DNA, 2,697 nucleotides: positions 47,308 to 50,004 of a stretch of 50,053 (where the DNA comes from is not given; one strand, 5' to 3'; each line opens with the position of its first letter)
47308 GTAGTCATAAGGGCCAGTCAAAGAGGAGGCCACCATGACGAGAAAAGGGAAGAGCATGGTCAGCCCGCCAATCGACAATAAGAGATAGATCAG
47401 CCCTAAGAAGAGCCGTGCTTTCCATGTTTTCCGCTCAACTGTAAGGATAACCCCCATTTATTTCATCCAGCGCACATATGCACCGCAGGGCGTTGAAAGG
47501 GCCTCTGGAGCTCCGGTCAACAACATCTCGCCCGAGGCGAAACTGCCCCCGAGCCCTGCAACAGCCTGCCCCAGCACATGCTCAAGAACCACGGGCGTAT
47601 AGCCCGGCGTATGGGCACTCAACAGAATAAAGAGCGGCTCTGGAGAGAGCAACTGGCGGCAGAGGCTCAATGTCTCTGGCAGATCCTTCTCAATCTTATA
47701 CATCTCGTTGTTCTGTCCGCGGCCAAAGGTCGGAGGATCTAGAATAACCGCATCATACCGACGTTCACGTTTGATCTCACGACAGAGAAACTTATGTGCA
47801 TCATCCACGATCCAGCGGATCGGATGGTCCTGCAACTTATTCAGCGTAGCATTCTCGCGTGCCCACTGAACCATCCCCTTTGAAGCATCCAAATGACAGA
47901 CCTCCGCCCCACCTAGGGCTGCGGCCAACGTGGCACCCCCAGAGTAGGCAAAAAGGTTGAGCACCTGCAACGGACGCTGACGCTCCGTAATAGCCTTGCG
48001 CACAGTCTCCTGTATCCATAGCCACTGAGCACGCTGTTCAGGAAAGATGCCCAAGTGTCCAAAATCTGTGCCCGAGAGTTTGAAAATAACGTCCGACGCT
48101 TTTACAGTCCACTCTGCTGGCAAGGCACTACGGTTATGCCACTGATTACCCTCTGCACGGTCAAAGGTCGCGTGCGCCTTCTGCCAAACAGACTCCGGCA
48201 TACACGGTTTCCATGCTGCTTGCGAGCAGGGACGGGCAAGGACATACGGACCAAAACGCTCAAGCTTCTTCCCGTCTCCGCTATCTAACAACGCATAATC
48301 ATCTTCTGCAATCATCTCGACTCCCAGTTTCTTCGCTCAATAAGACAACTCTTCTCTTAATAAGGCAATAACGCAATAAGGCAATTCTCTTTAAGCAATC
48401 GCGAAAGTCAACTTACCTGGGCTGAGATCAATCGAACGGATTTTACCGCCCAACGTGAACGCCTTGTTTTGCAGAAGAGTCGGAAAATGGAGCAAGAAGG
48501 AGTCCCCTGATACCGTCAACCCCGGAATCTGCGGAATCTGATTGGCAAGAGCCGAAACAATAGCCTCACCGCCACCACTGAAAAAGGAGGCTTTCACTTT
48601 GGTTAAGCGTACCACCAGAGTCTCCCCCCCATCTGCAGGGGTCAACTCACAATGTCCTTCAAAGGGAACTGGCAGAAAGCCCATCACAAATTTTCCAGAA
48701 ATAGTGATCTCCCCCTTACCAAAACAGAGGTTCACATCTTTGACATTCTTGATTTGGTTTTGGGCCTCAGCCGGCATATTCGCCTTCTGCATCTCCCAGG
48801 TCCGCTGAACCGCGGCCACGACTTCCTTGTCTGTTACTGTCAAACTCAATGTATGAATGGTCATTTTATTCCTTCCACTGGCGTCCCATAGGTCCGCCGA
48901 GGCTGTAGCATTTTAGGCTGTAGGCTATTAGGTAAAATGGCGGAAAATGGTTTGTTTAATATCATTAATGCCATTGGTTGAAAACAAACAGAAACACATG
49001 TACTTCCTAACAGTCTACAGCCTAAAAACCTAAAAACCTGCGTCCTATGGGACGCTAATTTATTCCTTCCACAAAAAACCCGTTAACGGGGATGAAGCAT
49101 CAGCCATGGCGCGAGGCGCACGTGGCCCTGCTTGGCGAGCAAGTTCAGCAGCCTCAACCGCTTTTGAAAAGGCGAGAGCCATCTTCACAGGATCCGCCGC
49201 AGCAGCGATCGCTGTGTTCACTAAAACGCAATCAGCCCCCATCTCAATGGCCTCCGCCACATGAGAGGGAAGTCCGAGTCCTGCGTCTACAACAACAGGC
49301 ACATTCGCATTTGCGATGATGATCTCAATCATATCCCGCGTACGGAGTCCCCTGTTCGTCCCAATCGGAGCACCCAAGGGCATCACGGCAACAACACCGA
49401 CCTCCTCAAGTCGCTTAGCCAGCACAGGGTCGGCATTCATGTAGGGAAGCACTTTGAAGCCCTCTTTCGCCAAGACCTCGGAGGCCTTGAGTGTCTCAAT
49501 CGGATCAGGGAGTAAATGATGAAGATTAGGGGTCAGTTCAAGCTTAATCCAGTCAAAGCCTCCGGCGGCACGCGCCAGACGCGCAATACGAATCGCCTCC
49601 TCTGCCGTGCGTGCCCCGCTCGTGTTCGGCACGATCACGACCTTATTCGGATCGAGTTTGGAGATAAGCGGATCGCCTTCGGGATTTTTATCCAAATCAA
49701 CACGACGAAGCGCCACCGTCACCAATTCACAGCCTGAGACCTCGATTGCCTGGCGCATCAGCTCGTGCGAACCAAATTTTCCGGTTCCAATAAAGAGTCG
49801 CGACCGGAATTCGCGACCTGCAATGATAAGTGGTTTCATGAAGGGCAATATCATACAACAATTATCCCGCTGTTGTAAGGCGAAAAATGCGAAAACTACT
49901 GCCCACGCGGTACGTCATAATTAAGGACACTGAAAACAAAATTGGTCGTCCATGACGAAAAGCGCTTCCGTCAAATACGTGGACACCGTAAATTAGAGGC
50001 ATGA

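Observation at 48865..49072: MITE-like insertion with a 14-bp target-site duplication splits a formerly coupled thiG junction and retains a GxxExxY-like start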

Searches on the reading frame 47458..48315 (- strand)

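Call 8: search_protein_families(library=pfam, proteins=[window:47458-48315:-])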
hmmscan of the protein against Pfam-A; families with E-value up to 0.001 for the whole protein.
window:47458-48315:- (285 aa): 4 families
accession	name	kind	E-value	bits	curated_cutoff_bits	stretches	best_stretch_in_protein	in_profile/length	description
PF10672.15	Methyltrans_SAM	-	1.4e-14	54.5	27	1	66-223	83-235/286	S-adenosylmethionine-dependent methyltransferase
PF03602.21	Cons_hypoth95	-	4.2e-07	30.2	24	1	103-200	30-126/182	Conserved hypothetical protein 95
PF13649.12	Methyltransf_25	-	0.00045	21.3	27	1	127-192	10-70/97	Methyltransferase domain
PF09445.16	Methyltransf_15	-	0.00091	19.3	22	0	118-212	4-98/165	RNA cap guanine-N2 methyltransferase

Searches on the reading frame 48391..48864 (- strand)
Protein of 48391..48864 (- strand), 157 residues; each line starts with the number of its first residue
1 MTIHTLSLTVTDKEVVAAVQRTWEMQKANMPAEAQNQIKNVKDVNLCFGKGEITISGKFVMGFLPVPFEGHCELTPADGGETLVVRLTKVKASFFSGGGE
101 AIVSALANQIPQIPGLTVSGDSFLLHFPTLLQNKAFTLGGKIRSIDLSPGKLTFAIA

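Call 8: search_protein_families(library=pfam, proteins=[window:48391-48864:-])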
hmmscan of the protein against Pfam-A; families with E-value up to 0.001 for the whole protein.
window:48391-48864:- (157 aa): 0 families

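Call 15: find_encoding_contigs(protein=window:48391-48864:-, flank=10000, max_places=10)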
Protein window:48391-48864:- (157 aa): 5 contigs read that carry it; 4 places shown.
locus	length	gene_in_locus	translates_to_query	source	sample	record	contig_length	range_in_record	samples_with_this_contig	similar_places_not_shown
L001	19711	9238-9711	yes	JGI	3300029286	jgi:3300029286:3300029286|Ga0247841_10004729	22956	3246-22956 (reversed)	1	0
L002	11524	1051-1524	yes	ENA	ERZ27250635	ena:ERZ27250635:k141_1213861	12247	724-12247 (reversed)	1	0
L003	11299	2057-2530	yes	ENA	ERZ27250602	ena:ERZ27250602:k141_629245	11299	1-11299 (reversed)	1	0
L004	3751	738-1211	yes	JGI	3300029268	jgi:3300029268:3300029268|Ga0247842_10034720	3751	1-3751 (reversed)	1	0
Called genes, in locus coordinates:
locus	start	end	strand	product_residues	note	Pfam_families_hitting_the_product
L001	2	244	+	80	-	?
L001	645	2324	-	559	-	PF02502:LacAB_rpiB, PF00464:SHMT, PF00155:Aminotran_1_2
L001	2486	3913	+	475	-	PF01408:GFO_IDH_MocA, PF19051:GFO_IDH_MocA_C2 (weak)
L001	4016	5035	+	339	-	PF15890:Peptidase_Mx1 (weak)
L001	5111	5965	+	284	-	PF01261:AP_endonuc_2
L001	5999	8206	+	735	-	PF14522:Cytochrome_C7 (faint), PF13435:Cytochrome_C554 (faint), PF13646:HEAT_2, PF13428:TPR_14 (faint), PF00515:TPR_1 (faint), PF24575:TPR_Slam (weak), PF13432:TPR_16, PF14559:TPR_19, +2 more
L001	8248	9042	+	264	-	PF05690:ThiG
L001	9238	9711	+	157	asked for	-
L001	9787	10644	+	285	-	PF10672:Methyltrans_SAM, PF03602:Cons_hypoth95 (weak)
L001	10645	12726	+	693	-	PF00528:BPD_transp_1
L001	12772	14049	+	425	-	PF02844:GARS_N, PF01071:GARS_A, PF02655:ATP-grasp_3 (faint), PF02786:CPSase_L_D2, PF02843:GARS_C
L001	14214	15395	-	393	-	PF00155:Aminotran_1_2, PF00266:Aminotran_5 (weak), PF01041:DegT_DnrJ_EryC1 (weak)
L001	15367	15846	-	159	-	PF01037:AsnC_trans_reg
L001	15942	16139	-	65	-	PF02915:Rubrerythrin (weak)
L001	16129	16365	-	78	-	-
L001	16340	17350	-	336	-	PF02156:Glyco_hydro_26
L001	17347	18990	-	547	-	PF00535:Glycos_transf_2, PF13641:Glyco_tranf_2_3, PF13506:Glyco_transf_21, PF13632:Glyco_trans_2_3, PF03552:Cellulose_synt (weak)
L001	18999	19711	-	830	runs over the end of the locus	PF13428:TPR_14 (faint), PF23914:TPR_CcmH_CycH (faint), PF07719:TPR_2 (faint), PF13371:TPR_9 (faint), PF00515:TPR_1 (faint), PF13174:TPR_6 (faint), PF13181:TPR_8 (faint), PF14559:TPR_19 (weak), +2 more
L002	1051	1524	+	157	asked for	-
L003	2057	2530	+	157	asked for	-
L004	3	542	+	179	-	?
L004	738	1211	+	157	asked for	-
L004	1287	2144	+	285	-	PF10672:Methyltrans_SAM, PF03602:Cons_hypoth95 (weak)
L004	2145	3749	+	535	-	?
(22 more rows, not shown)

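Call 17: find_homologous_proteins(query=window:48391-48864:-)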
Query window:48391-48864:- (157 aa): 18 proteins with E <= 0.001 among 95 candidates.
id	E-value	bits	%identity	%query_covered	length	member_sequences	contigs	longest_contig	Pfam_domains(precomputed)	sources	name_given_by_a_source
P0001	3.0e-91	321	94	100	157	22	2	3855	-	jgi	jgi:hypothetical protein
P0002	2.0e-81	289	82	100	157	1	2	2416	-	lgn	-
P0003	1.5e-80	286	82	100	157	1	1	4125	-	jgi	-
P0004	6.3e-80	284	83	99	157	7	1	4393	-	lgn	-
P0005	9.9e-80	284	81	100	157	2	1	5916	-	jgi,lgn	-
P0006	1.5e-79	283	82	100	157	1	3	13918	-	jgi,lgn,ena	jgi:hypothetical protein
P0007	2.3e-79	282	82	99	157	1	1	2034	-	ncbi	-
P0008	1.6e-78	280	83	99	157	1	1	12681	-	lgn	-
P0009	4.3e-76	272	78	99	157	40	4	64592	-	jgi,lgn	jgi:hypothetical protein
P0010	1.4e-75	270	78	100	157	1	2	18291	-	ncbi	ncbi:MAG: hypothetical protein WCK89_04390 [bacterium]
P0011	1.8e-62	228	64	100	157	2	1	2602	-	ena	-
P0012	5.0e-60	220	62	100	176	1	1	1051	-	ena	-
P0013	4.4e-58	213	61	100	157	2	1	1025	-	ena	-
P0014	1.0e-55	206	62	100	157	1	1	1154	-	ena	-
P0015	1.0e-55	206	60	100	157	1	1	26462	-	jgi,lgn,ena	-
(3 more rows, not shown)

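Call 18: find_encoding_contigs(protein=P0001, flank=3000, max_places=4)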
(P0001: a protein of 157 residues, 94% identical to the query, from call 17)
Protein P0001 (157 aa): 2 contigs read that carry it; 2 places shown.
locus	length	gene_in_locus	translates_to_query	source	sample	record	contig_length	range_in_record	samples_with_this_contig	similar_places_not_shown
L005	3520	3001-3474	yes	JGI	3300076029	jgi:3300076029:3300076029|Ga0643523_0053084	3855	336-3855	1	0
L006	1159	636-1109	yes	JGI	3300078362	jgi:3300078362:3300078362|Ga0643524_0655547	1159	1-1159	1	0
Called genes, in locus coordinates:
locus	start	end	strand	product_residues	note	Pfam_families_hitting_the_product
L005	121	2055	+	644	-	PF00664:ABC_membrane, PF00004:AAA (faint), PF00005:ABC_tran, PF02463:SMC_N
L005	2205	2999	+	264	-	PF05690:ThiG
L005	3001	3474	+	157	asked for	-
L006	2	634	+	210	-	?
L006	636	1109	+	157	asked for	-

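Call 19: find_encoding_contigs(protein=P0006, flank=3000, max_places=4)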
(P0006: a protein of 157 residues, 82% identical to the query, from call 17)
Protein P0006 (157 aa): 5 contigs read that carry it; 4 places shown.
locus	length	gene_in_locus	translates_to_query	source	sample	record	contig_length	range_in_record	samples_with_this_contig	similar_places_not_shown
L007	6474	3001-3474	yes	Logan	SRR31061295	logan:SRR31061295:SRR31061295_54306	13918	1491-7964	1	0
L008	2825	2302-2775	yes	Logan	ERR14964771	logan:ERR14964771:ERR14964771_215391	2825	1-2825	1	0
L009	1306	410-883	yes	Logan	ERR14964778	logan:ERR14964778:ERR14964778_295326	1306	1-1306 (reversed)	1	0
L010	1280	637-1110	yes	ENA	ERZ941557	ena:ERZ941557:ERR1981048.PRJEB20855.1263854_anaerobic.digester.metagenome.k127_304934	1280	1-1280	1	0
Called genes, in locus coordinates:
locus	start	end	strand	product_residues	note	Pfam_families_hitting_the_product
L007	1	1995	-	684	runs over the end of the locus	PF22842:Pel9A-like_beta_helix (faint), PF13229:Beta_helix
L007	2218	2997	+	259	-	PF05690:ThiG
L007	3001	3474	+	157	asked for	-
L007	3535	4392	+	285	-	PF10672:Methyltrans_SAM, PF03602:Cons_hypoth95 (weak)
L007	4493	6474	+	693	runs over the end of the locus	PF00528:BPD_transp_1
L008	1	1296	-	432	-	?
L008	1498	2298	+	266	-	PF05690:ThiG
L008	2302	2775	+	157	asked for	-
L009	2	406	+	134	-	?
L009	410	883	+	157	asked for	-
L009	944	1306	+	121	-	?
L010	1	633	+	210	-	?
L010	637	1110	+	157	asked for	-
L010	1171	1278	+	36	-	?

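Call 20: find_encoding_contigs(protein=P0009, flank=3000, max_places=4)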
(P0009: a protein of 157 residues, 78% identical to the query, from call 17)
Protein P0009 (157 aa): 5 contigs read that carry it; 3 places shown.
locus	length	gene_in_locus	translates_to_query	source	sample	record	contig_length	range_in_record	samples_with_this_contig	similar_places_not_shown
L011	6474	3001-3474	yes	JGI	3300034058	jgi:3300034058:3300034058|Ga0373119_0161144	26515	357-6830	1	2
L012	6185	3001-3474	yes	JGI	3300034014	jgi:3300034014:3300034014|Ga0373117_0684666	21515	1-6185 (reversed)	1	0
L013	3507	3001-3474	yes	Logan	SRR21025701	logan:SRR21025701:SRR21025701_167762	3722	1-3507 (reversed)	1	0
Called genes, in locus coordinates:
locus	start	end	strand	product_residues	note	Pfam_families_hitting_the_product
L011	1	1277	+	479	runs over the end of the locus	PF01120:Alpha_L_fucos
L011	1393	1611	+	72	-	PF09957:VapB_antitoxin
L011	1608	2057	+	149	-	PF01850:PIN (weak)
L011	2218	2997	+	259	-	PF05690:ThiG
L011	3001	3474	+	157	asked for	-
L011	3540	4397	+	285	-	PF10672:Methyltrans_SAM, PF03602:Cons_hypoth95 (weak)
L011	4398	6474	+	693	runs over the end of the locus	PF00528:BPD_transp_1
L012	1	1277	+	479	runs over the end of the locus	PF01120:Alpha_L_fucos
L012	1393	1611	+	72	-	PF09957:VapB_antitoxin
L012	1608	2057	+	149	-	PF01850:PIN (weak)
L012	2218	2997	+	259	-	PF05690:ThiG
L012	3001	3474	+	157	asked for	-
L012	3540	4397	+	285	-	PF10672:Methyltrans_SAM, PF03602:Cons_hypoth95 (weak)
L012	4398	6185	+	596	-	?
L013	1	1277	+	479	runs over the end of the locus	PF01120:Alpha_L_fucos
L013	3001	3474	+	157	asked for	-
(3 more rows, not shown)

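Call 21: find_encoding_contigs(protein=P0010, flank=3000, max_places=4)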
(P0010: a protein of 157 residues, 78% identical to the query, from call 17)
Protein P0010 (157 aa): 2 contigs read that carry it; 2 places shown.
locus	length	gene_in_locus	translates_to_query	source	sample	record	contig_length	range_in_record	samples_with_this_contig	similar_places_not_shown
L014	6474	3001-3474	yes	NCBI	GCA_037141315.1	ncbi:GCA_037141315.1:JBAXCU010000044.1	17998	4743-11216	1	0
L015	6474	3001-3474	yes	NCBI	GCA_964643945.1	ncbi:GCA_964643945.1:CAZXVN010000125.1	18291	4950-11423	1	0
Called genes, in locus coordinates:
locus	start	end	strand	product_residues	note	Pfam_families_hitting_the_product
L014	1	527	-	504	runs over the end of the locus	PF00884:Sulfatase, PF01663:Phosphodiest (faint), PF16347:SGSH_C (faint)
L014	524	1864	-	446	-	PF00884:Sulfatase, PF01663:Phosphodiest (faint), PF16347:SGSH_C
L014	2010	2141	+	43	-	-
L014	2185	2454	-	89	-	PF15738:YafQ_toxin, PF05016:ParE_toxin (weak)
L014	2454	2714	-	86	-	PF04221:RelB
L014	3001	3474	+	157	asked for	-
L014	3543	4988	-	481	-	PF00295:Glyco_hydro_28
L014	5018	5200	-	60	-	-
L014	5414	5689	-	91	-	PF13744:HTH_37 (weak), PF12844:HTH_19, PF13560:HTH_31, PF01381:HTH_3, PF13413:HTH_25 (weak)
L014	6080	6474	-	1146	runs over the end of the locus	PF13715:CarbopepD_reg_2 (faint), PF17210:SdrD_B (faint), PF17802:SpaA (faint), PF22904:NOMO1-like_2nd (faint), PF18115:Tudor_3 (faint), PF13620:CarboxypepD_reg (weak)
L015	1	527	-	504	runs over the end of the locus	PF00884:Sulfatase, PF01663:Phosphodiest (faint), PF16347:SGSH_C (faint)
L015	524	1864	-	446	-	PF00884:Sulfatase, PF01663:Phosphodiest (faint), PF16347:SGSH_C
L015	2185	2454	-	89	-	PF15738:YafQ_toxin, PF05016:ParE_toxin (weak)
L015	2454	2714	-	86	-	PF04221:RelB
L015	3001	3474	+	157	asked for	-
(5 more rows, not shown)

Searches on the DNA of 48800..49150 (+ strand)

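Call 48: search_rna_families(source=window, start=48800, end=49150, threshold=evalue, max_evalue=1)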
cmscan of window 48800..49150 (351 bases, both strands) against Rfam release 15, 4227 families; matches with E-value up to 1: 0.
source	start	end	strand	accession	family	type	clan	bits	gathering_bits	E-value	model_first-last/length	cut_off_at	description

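Call 58: search_dna_similar(query=window:48876-49060:+, collection=plasmids, mode=distant, max_evalue=0.01, max_rows=10)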
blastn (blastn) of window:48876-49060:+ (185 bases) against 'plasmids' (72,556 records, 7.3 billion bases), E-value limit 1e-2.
No match.

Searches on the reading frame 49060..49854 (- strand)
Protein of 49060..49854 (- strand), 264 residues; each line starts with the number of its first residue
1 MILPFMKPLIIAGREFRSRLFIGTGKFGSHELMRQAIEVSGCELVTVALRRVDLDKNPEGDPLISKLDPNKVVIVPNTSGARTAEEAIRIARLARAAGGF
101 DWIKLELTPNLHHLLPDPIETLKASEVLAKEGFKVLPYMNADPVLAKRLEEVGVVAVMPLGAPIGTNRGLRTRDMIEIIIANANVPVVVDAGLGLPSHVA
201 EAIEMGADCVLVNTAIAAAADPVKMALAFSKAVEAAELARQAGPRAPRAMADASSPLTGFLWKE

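Call 8: search_protein_families(library=pfam, proteins=[window:49060-49854:-])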
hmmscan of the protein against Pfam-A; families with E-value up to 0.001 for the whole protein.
window:49060-49854:- (264 aa): 2 families
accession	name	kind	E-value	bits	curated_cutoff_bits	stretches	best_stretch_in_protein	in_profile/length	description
PF05690.20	ThiG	-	3.5e-106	354.5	23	1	11-256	2-247/247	Thiazole biosynthesis protein ThiG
PF00977.27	His_biosynth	-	0.0003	20.7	23.6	1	171-227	60-116/228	Histidine biosynthesis protein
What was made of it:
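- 49060..49854 (-): thiG (thiazole synthase), upstream gene of the split junction. PF05690, 3.5e-106 (call 8)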

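Call 61: list_cluster_members(proteins=[window:49060-49854:-, window:3365-5338:+, window:44053-45330:-])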
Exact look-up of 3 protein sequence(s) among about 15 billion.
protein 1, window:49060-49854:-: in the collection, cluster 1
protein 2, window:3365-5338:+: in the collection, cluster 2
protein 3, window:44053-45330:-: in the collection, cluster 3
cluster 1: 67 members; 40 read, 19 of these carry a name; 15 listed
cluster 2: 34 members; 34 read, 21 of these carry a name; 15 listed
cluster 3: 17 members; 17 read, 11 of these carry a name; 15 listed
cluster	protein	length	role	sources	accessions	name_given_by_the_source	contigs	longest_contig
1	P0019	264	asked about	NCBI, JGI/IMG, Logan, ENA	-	-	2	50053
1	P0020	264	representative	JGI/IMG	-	thiazole synthase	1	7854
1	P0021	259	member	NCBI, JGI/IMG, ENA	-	thiazole synthase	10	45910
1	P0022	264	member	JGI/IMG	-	thiazole synthase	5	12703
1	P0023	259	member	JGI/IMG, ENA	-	thiazole synthase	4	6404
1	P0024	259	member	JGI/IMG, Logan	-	thiazole synthase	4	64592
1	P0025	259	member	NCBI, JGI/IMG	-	thiazole synthase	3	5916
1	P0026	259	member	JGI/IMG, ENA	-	thiazole synthase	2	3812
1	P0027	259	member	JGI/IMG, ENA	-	thiazole synthase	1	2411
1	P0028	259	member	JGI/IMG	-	thiazole synthase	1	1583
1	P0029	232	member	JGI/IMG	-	thiazole synthase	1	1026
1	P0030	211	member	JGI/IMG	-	thiazole synthase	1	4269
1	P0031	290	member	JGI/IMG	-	thiazole synthase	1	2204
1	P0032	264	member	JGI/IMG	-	thiazole synthase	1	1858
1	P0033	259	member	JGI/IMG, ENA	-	thiazole synthase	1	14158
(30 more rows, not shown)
